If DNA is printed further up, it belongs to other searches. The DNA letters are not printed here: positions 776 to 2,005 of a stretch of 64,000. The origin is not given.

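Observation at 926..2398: Two-gene class III nucleotidyl cyclase plus multi-TM protein operon: candidate Pycsar-like cyclic-nucleotide defence module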

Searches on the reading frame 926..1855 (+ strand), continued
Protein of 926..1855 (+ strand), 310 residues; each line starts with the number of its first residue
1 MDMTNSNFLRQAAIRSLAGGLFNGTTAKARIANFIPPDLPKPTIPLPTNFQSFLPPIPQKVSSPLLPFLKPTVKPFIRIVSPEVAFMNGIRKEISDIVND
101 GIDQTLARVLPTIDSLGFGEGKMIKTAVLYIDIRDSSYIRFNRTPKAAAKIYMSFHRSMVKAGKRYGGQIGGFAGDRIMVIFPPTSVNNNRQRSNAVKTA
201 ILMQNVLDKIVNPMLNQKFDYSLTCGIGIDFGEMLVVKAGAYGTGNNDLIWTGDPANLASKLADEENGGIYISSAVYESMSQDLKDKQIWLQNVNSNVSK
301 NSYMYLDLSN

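Call 45: predict_structure(alignment_id=A1)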
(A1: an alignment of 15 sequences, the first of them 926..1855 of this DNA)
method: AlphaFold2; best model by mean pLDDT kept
length: 310 residues; sequences in the alignment: 15
mean_pLDDT: 77.3   pTM: 0.71
mean pLDDT of the five models: 77.3, 76.4, 74.7, 74.7, 74.4
residues with pLDDT >= 90: 136; 70-90: 62; 50-70: 67; < 50: 45
segments of 3 or more residues with pLDDT < 50: 1-9, 11-35, 60-62
pLDDT, mean of each block of 10 residues (from residue 1): 46 44 44 50 54 57 51 66 93 93 62 68 89 91 90 95 94 89 79 96 97 96 96 81 58 86 91 95 90 76 79
secondary structure, 60 per line:
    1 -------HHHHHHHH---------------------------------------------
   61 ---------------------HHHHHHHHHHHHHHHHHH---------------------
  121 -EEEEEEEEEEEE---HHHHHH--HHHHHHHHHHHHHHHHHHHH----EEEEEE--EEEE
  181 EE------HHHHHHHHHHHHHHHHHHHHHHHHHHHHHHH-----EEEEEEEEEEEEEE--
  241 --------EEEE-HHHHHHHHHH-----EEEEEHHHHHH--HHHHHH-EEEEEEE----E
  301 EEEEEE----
elements in order: H8-15 H82-99 E122-133 H137-142 H145-164 E169-174 E177-182 H189-219 E225-238 E249-252 H254-263 E269-273 H274-279 H282-287 E289-295 E300-306

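Call 47: search_protein_families(library=pfam, proteins=[L001:74-1843:-, L001:1963-2589:-, L001:2695-3000:-], max_evalue=0.01)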
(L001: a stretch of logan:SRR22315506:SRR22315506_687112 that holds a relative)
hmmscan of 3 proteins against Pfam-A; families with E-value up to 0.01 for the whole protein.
L001:74-1843:- (589 aa): 3 families
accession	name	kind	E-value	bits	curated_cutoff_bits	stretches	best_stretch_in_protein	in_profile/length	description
PF00239.26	Resolvase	-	6.7e-16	59.1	23.3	1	32-176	3-143/145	Resolvase, N terminal domain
PF07508.19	Recombinase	-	1.1e-10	42.1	21.1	1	203-293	1-99/102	Recombinase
PF13408.12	Zn_ribbon_recom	-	0.0063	17.3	25.3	0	309-398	2-57/58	Recombinase zinc beta ribbon domain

L001:1963-2589:- (208 aa): 1 family
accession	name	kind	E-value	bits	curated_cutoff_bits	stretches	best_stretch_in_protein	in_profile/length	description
PF13545.12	HTH_Crp_2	-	0.00056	20.3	27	1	51-102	17-66/70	Crp-like helix-turn-helix domain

L001:2695-3000:- (101 aa): 0 families

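Call 49: fold_search(model_id=the predicted structure, library=pdb)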
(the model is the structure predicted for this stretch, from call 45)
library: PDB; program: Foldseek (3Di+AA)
matches with E <= 10: 829; with E <= 0.001: 186
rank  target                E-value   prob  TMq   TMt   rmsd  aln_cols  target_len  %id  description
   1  7r65_A                3.7e-13  1.00  0.54  0.73  14.1       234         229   22  Crystal structure of a bacterial cyclic UMP synthase from Burkholderia cepacia LK29 (released 2021-10-13)
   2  3r5g_A                5.2e-11  1.00  0.52  0.81   2.9       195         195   26  Crystal structure of the adenylyl cyclase CyaB from P. aeruginosa (released 2012-01-11)
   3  3r5g_B                8.7e-11  1.00  0.54  0.82   2.6       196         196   26  Crystal structure of the adenylyl cyclase CyaB from P. aeruginosa (released 2012-01-11)
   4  2w01_C                8.7e-11  1.00  0.51  0.77   3.2       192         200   22  Crystal structure of the guanylyl cyclase Cya2 (released 2008-09-30)
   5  2w01_B                1.2e-10  1.00  0.51  0.78   3.1       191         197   23  Crystal structure of the guanylyl cyclase Cya2 (released 2008-09-30)
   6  7yz9_A                1.3e-10  1.00  0.49  0.81   3.1       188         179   18  Structure of catalytic domain of Rv1625c bound to nanobody NB4 (released 2022-08-31)
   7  8jsz_A                1.7e-10  1.00  0.52  0.61  16.8       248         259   19  Crystal structure of a uridylate cyclase from Anabaena sp. (released 2024-07-03)
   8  4yut_A                2.3e-10  1.00  0.49  0.43  10.1       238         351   18  Crystal structure of photoactivated adenylyl cyclase of a cyanobacteriaOscillatoria acuminata in orthorhombic form (released 2016-06-01)
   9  6fht_A                3.1e-10  1.00  0.50  0.22   3.5       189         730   23  Crystal structure of an artificial phytochrome regulated adenylate/guanylate cyclase in its dark adapted Pr form (released 2018-04-18)
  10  6aob_A                3.7e-10  1.00  0.49  0.80   3.4       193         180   18  Crystal structure of non-canonical dimeric guanylyl cyclase domain of RhoGC fusion protein from the aquatic fungus Bla (released 2017-11-22)
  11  2w01_A                5.2e-10  1.00  0.50  0.75   3.1       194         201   22  Crystal structure of the guanylyl cyclase Cya2 (released 2008-09-30)
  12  1wc1_B                5.2e-10  1.00  0.51  0.78   3.9       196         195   18  Soluble adenylyl cyclase CyaC from S. platensis in complex with Rp- ATPalphaS (released 2004-12-20)
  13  7yzk_A                5.9e-10  1.00  0.47  0.39  10.7       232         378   16  Structure of Mycobacterium tuberculosis adenylyl cyclase Rv1625c / Cya (released 2022-08-31)
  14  1wc1_C                6.6e-10  1.00  0.51  0.80   3.8       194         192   18  Soluble adenylyl cyclase CyaC from S. platensis in complex with Rp- ATPalphaS (released 2004-12-20)
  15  6fht_B                6.6e-10  1.00  0.50  0.22   9.1       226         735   23  Crystal structure of an artificial phytochrome regulated adenylate/guanylate cyclase in its dark adapted Pr form (released 2018-04-18)
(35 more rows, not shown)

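Call 50: find_encoding_contigs(protein=P0002, flank=3000, max_places=3)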
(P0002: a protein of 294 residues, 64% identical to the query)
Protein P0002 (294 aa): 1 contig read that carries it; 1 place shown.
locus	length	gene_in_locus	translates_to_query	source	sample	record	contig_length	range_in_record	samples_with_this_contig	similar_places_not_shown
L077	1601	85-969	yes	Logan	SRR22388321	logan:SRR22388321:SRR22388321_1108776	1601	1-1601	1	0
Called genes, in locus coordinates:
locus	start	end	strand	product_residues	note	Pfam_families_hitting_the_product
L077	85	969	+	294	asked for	-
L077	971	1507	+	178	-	PF18967:PycTM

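Call 51: find_encoding_contigs(protein=P0003, flank=3000, max_places=3)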
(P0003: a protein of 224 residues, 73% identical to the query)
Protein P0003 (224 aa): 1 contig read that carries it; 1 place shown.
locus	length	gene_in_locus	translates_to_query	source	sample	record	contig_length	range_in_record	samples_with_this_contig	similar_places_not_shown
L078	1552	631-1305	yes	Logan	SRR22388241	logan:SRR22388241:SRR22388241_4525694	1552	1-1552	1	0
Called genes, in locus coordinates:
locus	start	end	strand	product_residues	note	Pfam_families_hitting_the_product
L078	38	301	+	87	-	-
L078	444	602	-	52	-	-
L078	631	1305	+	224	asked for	-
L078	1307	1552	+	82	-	?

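Call 52: find_encoding_contigs(protein=P0005, flank=3000, max_places=3)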
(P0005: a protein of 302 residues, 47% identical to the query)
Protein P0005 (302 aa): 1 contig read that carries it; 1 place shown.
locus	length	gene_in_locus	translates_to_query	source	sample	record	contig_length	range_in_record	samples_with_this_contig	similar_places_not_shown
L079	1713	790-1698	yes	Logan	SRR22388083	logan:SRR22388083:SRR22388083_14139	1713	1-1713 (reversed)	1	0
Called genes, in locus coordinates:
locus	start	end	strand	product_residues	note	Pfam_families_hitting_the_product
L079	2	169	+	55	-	?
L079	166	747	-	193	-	-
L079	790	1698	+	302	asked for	-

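Call 56: search_protein_families(library=padloc, proteins=[P0045, P0010, P0014, P0004, P0007, L046:3860-5290:+, L046:5869-6606:+, L010:3203-4138:+], max_evalue=1e-10)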
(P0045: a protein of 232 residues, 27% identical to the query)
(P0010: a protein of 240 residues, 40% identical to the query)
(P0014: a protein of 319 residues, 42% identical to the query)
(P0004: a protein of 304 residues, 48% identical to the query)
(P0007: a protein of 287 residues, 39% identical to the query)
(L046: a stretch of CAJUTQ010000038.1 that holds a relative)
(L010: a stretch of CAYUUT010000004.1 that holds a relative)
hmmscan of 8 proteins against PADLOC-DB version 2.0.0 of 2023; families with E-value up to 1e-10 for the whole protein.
P0045 (232 aa): 8 families
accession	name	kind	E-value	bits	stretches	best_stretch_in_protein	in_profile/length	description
PDLC02367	PycC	-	6.4e-78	259.3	1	4-231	6-225/226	-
PDLC00766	PycC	-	7.8e-74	246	1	4-230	6-229/232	Pycsar cyclase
PDLC02369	PycC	-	3.1e-24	83.9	1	38-217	43-218/248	-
PDLC02368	PycC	-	3.1e-24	83.9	1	5-202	9-207/234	-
PDLC00765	PycC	-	1.7e-16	58.4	1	36-202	252-419/477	Pycsar cyclase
PDLC02366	PycC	-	2.6e-16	57.6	1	34-201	38-207/486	-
PDLC00763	PycC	-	9.1e-15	52.7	1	20-200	29-212/268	Pycsar cyclase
PDLC00762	PycC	-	4.5e-14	50.2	1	37-201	43-212/508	Pycsar cyclase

P0010 (240 aa): 7 families
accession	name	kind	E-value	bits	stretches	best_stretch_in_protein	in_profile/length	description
PDLC02367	PycC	-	1.7e-54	182.7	1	8-208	3-195/226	-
PDLC00766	PycC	-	2.4e-44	149.5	1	8-208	3-198/232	Pycsar cyclase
PDLC02368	PycC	-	7.5e-31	105.5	1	11-207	8-202/234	-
PDLC02369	PycC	-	1.1e-26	91.9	1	7-208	4-194/248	-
PDLC00763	PycC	-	9.8e-25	85.4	1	3-207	5-209/268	Pycsar cyclase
PDLC00765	PycC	-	7.7e-15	52.9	1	11-216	221-423/477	Pycsar cyclase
PDLC02370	PycC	-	7.7e-14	49.8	1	31-155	65-190/340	-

P0014 (319 aa): 6 families
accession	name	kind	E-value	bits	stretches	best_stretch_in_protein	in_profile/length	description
PDLC02367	PycC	-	3e-39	132.8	1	7-202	4-185/226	-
PDLC00766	PycC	-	2.1e-28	97.3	1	8-203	5-189/232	Pycsar cyclase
PDLC02369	PycC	-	2.1e-26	91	1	47-197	36-179/248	-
PDLC02368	PycC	-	1.8e-24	84.7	1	24-199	21-187/234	-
PDLC00763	PycC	-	1.9e-23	81.2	1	19-196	19-194/268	Pycsar cyclase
PDLC02370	PycC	-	1.6e-15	55.3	1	57-195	82-224/340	-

P0004 (304 aa): 7 families
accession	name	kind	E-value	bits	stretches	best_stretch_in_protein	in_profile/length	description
PDLC02367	PycC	-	1.8e-45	153.1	1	80-289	4-208/226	-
PDLC00766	PycC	-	3.8e-36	122.7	1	80-290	4-216/232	Pycsar cyclase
PDLC02368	PycC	-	2.1e-33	113.9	1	83-298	9-220/234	-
PDLC02369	PycC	-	2.6e-19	67.8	1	118-275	46-195/248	-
PDLC00763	PycC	-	2.6e-16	57.8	1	118-259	53-193/268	Pycsar cyclase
PDLC02366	PycC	-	2e-11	41.6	1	104-275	31-205/486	-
PDLC02370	PycC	-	2.4e-11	41.6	1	120-237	83-201/340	-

P0007 (287 aa): 8 families
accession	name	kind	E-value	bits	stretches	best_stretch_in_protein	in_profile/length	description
PDLC02367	PycC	-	1.7e-44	150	1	62-263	4-200/226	-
PDLC00766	PycC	-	3.1e-36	123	1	63-268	5-210/232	Pycsar cyclase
PDLC02368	PycC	-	2.7e-25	87.4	1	66-262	10-207/234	-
PDLC02369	PycC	-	2.5e-23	80.9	1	59-256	7-192/248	-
PDLC00763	PycC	-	3.3e-23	80.4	1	60-258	10-210/268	Pycsar cyclase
PDLC00762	PycC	-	3.6e-13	47.2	1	124-258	76-209/508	Pycsar cyclase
PDLC02366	PycC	-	4.8e-13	46.9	1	124-258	74-204/486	-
PDLC00765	PycC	-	1.2e-11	42.4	1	142-261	303-418/477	Pycsar cyclase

L046:3860-5290:+ (477 aa): 9 families
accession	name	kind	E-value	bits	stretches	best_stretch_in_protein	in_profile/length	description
PDLC02367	PycC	-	2.4e-40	136.4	1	10-226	6-206/226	-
PDLC00766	PycC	-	1.9e-32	110.6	1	10-225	6-203/232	Pycsar cyclase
PDLC02368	PycC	-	1.9e-28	97.6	1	6-245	4-225/234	-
PDLC02369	PycC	-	6.4e-24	82.8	1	10-224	8-198/248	-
PDLC00763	PycC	-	1.2e-19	68.8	1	18-222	26-212/268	Pycsar cyclase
PDLC00764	PycC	-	7.2e-17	59.4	1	34-246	79-282/449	Pycsar cyclase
PDLC00765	PycC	-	9.2e-17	59.2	1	50-231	258-426/477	Pycsar cyclase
PDLC02370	PycC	-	6.9e-16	56.5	1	36-248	69-268/340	-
PDLC02366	PycC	-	2.9e-13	47.6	1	53-232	281-448/486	-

L046:5869-6606:+ (246 aa): 6 families
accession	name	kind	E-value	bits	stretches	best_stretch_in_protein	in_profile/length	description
PDLC02368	PycC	-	1.8e-92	307.2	1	11-245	4-234/234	-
PDLC02367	PycC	-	1.1e-28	98.3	1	19-227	10-204/226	-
PDLC02369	PycC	-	4.4e-27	93.2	1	26-224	22-204/248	-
PDLC00763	PycC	-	2.2e-20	71.1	1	28-223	19-219/268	Pycsar cyclase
PDLC00766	PycC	-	5.2e-19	66.6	1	31-215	19-201/232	Pycsar cyclase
PDLC00765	PycC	-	7.6e-11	39.7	1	44-219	248-422/477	Pycsar cyclase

L010:3203-4138:+ (312 aa): 10 families
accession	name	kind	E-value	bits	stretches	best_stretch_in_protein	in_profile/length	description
PDLC02367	PycC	-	1.3e-52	176.5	1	82-279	2-198/226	-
PDLC00766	PycC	-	8.7e-41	137.9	1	82-280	2-202/232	Pycsar cyclase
PDLC02368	PycC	-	1.6e-28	97.9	1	88-283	10-210/234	-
PDLC02369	PycC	-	7.6e-23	79.3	1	88-278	10-192/248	-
PDLC00763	PycC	-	6e-19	66.5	1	85-277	12-211/268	Pycsar cyclase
PDLC02370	PycC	-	8.9e-17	59.4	1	126-276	85-241/340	-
PDLC00765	PycC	-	1.1e-15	55.7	1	96-286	231-425/477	Pycsar cyclase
PDLC02366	PycC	-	8.6e-12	42.7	1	172-280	101-208/486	-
PDLC00762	PycC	-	2.3e-11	41.2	1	185-281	121-214/508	Pycsar cyclase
PDLC00764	PycC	-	9.2e-11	39.3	0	125-229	97-206/449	Pycsar cyclase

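Call 57: search_protein_families(library=phrogs, proteins=[L001:74-1843:-, L001:1963-2589:-, L001:2695-3000:-, L001:3061-3270:-, window:926-1855:+], max_evalue=0.001)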
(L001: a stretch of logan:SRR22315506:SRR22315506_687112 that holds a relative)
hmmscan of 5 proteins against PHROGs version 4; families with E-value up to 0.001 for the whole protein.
L001:74-1843:- (589 aa): 2 families
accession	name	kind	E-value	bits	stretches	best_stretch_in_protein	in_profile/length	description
phrog_95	-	integration and excision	7.1e-63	214.2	1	13-556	71-576/651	integrase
phrog_125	-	DNA, RNA and nucleotide metabolism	4.2e-17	63.5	1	26-295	18-238/254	DNA invertase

L001:1963-2589:- (208 aa): 1 family
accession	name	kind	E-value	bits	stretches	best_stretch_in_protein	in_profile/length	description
phrog_19658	-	DNA, RNA and nucleotide metabolism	0.00082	20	0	26-123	16-96/283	replication initiation protein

L001:2695-3000:- (101 aa): 0 families

L001:3061-3270:- (69 aa): 21 families
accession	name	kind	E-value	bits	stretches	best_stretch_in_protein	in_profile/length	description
phrog_8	-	transcription regulation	3.4e-14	54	1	3-67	71-135/346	transcriptional regulator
phrog_3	-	transcription regulation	2.4e-13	51.6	1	4-68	84-146/430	transcriptional repressor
phrog_5823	-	transcription regulation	3.3e-13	50.6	1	7-68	5-67/404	transcriptional regulator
phrog_4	-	transcription regulation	1.4e-12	48.3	1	4-68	128-192/400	transcriptional repressor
phrog_2439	-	transcription regulation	3.1e-12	47.1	1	10-65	9-64/367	transcriptional regulator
phrog_2967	-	transcription regulation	2.8e-11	44.4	1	3-63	5-65/225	transcriptional regulator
phrog_7241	-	transcription regulation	1.5e-10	42.2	1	12-67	65-120/122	transcriptional regulator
phrog_2328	-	transcription regulation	2.3e-08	34.9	1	6-68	13-75/128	transcriptional repressor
phrog_1468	-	transcription regulation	1.6e-07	31.8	1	3-64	2-62/67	transcriptional repressor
phrog_1373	-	transcription regulation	2.1e-07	32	1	12-64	67-119/166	transcriptional regulator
phrog_2104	-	unknown function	2.6e-06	28.6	1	11-56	42-87/103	-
phrog_27318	-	unknown function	3.9e-06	27.3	1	6-66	2-61/289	-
phrog_2339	-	DNA, RNA and nucleotide metabolism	7.1e-06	26.9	1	3-60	20-78/98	HTH DNA binding protein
phrog_32768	-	unknown function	2.2e-05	24.3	1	8-67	9-69/446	-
phrog_4583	-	transcription regulation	3.1e-05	24.9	1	4-67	6-69/81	transcriptional repressor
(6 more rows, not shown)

window:926-1855:+ (310 aa): 2 families
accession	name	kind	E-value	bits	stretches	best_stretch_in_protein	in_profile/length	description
phrog_29613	-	unknown function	3.3e-06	27.2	1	121-279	306-456/487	-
phrog_34154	-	unknown function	3.8e-06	27.1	1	118-241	212-330/396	-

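Call 58: find_related_loci(query=A2, collection=viral_contigs, flank=5000)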
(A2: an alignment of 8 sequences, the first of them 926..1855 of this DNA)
Query A2 (310 aa) in viral_contigs; peptide patterns used: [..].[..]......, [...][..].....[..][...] (x = any residue, [..] = any of these).
36 stretches matched a pattern; 4 encode a relative of the query (tblastn E <= 1e-3); 4 distinct loci.
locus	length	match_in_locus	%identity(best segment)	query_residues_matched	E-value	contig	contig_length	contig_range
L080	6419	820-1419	38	86-278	9e-34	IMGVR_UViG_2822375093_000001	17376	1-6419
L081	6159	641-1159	41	110-276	1e-33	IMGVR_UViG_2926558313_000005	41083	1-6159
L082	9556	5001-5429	40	122-267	1e-31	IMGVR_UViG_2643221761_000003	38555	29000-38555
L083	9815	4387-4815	40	122-267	3e-29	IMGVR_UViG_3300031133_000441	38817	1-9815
